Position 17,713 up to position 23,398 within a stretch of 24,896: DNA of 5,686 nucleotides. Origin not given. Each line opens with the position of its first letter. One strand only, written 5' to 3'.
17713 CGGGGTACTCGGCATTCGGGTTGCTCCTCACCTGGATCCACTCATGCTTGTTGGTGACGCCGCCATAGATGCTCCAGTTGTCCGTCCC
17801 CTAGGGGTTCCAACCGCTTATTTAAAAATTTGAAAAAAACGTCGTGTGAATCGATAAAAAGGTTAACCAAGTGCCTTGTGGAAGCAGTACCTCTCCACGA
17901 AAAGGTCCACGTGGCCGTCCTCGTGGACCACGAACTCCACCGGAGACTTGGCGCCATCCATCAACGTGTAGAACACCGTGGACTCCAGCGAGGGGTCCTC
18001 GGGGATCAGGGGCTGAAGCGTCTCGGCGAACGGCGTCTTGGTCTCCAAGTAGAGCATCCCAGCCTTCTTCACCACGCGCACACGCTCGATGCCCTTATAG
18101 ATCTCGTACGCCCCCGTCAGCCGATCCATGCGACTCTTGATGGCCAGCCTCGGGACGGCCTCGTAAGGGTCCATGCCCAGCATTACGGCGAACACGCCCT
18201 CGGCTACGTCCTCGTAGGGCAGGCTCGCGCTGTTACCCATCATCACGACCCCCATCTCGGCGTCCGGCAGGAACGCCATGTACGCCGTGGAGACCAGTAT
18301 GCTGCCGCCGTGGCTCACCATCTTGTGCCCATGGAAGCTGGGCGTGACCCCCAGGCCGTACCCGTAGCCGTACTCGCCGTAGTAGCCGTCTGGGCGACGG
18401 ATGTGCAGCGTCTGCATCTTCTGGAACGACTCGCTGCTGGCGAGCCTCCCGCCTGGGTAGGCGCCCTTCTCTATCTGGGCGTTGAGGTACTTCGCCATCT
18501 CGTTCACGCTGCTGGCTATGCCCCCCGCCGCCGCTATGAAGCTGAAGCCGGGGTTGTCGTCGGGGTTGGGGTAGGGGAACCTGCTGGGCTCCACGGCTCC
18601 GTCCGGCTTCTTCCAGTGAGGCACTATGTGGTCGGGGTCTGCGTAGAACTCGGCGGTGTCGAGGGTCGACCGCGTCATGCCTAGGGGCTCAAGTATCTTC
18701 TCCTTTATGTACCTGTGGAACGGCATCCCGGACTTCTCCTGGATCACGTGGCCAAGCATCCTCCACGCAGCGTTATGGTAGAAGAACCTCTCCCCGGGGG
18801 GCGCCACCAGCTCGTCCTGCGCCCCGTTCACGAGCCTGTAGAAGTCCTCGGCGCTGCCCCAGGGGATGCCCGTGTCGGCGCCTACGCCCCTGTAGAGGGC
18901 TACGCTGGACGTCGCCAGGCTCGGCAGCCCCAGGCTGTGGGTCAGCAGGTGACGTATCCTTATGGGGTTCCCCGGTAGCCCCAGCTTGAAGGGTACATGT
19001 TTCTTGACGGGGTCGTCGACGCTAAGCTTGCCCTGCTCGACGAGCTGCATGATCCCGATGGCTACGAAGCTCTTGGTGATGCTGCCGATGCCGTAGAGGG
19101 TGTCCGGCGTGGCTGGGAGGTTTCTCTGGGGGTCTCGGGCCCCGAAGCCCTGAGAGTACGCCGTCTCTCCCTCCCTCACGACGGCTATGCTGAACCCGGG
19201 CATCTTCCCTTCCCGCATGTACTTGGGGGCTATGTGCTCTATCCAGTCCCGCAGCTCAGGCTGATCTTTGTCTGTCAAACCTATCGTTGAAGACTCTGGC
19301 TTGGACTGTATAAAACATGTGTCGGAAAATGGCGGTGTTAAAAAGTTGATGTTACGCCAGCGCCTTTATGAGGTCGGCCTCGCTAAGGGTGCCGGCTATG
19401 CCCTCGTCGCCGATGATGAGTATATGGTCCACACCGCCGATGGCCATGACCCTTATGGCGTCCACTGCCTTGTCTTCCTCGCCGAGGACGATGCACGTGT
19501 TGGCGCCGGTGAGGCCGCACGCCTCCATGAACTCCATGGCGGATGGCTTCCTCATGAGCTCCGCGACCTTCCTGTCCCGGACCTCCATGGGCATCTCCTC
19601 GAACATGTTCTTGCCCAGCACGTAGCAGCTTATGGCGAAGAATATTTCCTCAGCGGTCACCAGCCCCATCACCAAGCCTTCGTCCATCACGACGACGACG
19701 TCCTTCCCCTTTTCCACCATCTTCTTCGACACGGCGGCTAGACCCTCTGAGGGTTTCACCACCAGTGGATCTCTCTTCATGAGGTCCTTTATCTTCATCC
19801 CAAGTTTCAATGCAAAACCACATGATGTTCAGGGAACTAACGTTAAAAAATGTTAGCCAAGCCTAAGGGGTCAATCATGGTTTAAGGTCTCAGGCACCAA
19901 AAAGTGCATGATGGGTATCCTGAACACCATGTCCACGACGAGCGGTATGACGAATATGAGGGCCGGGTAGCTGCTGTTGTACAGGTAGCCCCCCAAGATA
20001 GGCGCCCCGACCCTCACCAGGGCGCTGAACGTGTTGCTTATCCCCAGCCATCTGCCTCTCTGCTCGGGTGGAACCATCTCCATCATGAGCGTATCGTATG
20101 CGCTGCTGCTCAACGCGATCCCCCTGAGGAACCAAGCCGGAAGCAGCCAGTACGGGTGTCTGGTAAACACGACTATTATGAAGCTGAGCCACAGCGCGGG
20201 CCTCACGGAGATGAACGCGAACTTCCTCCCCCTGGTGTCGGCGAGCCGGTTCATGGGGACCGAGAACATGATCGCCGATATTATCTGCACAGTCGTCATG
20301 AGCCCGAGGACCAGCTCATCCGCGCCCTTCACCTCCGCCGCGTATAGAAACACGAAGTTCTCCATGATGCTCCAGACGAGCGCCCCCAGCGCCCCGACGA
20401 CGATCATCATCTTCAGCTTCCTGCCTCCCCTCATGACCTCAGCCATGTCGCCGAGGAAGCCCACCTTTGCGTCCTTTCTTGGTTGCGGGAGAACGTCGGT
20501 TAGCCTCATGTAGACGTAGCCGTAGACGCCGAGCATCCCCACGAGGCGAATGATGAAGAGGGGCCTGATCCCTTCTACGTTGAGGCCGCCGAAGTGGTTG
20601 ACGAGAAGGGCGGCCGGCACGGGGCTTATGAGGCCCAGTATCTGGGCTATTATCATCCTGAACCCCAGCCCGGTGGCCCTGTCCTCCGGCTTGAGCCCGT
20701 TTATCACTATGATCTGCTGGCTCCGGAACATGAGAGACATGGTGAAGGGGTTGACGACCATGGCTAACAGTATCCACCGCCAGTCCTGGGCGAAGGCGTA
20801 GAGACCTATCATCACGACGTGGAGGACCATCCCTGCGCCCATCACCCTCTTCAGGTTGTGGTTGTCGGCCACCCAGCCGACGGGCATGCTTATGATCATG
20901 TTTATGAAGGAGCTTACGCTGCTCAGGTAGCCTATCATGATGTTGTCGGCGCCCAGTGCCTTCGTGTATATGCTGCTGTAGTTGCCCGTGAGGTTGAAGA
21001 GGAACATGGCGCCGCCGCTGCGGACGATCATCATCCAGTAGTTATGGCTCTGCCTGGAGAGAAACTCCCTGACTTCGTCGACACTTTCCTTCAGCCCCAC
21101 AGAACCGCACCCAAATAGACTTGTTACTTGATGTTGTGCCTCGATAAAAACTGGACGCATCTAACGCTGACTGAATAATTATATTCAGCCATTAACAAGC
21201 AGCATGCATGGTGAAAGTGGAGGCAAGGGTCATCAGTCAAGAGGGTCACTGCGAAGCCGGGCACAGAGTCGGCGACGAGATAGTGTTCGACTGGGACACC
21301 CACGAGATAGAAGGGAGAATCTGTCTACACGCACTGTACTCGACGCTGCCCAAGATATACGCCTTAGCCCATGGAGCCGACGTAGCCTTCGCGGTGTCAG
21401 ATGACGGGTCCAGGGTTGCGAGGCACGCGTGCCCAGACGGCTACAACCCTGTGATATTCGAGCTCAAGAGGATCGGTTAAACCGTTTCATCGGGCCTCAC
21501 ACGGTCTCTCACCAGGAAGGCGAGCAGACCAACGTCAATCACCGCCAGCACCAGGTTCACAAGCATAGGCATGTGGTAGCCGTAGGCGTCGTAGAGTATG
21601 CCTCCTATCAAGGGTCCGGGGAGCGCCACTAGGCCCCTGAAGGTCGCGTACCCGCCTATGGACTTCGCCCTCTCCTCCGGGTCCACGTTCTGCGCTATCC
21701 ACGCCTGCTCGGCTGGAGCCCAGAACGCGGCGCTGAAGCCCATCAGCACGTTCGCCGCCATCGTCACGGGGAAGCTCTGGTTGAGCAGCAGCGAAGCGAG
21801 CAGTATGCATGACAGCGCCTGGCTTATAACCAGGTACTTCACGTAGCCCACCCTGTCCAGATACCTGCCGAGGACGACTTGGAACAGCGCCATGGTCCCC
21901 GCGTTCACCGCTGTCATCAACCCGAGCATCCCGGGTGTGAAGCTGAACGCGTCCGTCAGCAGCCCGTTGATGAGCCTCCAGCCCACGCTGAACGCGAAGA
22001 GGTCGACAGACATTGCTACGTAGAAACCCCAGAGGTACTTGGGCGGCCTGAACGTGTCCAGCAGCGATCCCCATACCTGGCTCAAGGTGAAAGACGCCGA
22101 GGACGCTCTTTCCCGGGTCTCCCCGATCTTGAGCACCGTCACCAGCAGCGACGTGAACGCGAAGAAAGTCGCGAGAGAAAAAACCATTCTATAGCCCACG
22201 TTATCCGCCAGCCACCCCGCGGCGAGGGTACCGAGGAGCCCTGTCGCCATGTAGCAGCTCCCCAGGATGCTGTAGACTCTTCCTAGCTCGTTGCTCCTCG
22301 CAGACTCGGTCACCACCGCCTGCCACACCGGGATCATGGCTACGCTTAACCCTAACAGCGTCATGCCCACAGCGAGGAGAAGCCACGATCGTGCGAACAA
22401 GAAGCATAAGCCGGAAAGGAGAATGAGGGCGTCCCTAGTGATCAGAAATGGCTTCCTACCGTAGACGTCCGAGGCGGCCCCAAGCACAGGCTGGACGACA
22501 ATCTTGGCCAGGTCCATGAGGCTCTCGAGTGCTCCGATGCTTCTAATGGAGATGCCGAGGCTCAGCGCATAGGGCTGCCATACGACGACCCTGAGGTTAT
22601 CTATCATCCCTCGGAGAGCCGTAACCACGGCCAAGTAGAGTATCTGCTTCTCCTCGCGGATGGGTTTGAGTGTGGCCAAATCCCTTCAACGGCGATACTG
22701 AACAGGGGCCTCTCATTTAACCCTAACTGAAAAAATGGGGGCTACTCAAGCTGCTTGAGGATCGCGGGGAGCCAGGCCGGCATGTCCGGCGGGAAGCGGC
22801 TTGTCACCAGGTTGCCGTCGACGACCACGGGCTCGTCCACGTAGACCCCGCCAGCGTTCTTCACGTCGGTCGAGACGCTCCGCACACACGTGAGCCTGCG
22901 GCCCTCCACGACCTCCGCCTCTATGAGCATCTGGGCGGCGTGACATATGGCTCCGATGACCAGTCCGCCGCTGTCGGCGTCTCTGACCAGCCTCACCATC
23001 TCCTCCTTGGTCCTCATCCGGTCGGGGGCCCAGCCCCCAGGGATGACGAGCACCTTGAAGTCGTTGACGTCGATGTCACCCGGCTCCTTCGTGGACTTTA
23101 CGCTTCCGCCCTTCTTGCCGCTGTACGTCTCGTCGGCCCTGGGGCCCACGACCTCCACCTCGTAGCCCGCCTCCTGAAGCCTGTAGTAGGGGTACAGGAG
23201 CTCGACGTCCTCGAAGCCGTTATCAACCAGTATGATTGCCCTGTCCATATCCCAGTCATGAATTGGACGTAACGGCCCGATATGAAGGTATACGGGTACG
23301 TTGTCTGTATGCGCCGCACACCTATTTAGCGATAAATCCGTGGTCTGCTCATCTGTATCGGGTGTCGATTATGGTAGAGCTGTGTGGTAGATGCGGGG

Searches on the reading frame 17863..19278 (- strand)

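Call 53: search_protein_families(library=pfam, proteins=[window:17863-19278:-], max_evalue=0.00001)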
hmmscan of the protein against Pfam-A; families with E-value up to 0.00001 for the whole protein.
window:17863-19278:- (471 aa): 2 families
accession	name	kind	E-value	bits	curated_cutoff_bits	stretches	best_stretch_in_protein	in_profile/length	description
PF00144.29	Beta-lactamase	-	7.1e-67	226.4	27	1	16-353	4-313/329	Beta-lactamase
PF13969.11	Pab87_oct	-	6.4e-20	71.7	27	1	374-467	3-96/96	Pab87 octamerisation domain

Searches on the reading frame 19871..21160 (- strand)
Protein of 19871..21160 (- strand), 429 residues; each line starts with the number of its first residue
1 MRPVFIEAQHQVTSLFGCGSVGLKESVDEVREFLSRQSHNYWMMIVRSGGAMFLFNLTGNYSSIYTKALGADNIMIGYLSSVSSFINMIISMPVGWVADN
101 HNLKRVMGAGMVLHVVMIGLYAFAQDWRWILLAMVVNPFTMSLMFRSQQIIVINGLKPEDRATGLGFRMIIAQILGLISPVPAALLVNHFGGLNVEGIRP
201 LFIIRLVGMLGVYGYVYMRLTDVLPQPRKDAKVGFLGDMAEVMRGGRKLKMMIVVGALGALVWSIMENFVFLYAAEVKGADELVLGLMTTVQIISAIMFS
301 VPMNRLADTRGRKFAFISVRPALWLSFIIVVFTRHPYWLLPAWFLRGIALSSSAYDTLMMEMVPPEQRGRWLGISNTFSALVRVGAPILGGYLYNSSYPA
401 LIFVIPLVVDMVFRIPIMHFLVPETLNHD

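Call 53: search_protein_families(library=pfam, proteins=[window:19871-21160:-], max_evalue=0.00001)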
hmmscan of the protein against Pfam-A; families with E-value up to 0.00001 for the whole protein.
window:19871-21160:- (429 aa): 2 families
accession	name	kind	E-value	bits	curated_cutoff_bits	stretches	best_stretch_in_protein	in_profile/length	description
PF07690.21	MFS_1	-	4.3e-32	111.8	33.4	2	51-281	9-235/347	Major Facilitator Superfamily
PF12832.13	MFS_1_like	-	7.6e-17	61.8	25.2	2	248-404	213-372/373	MFS_1 like family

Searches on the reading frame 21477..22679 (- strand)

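Call 53: search_protein_families(library=pfam, proteins=[window:21477-22679:-], max_evalue=0.00001)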
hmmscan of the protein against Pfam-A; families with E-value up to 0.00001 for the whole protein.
window:21477-22679:- (400 aa): 2 families
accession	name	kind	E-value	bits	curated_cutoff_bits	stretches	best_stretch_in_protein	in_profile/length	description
PF07690.21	MFS_1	-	3.2e-50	171.4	33.4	2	228-396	6-178/347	Major Facilitator Superfamily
PF00083.30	Sugar_tr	-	3.3e-06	26.7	22.3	0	49-116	49-119/452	Sugar (and other) transporter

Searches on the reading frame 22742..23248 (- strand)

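Call 53: search_protein_families(library=pfam, proteins=[window:22742-23248:-], max_evalue=0.00001)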
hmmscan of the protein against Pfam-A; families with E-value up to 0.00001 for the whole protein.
window:22742-23248:- (168 aa): 1 family
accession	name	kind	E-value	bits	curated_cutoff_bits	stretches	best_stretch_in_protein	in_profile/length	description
PF01965.30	DJ-1_PfpI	-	5.9e-48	163.2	26.6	1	3-166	2-165/165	DJ-1/PfpI family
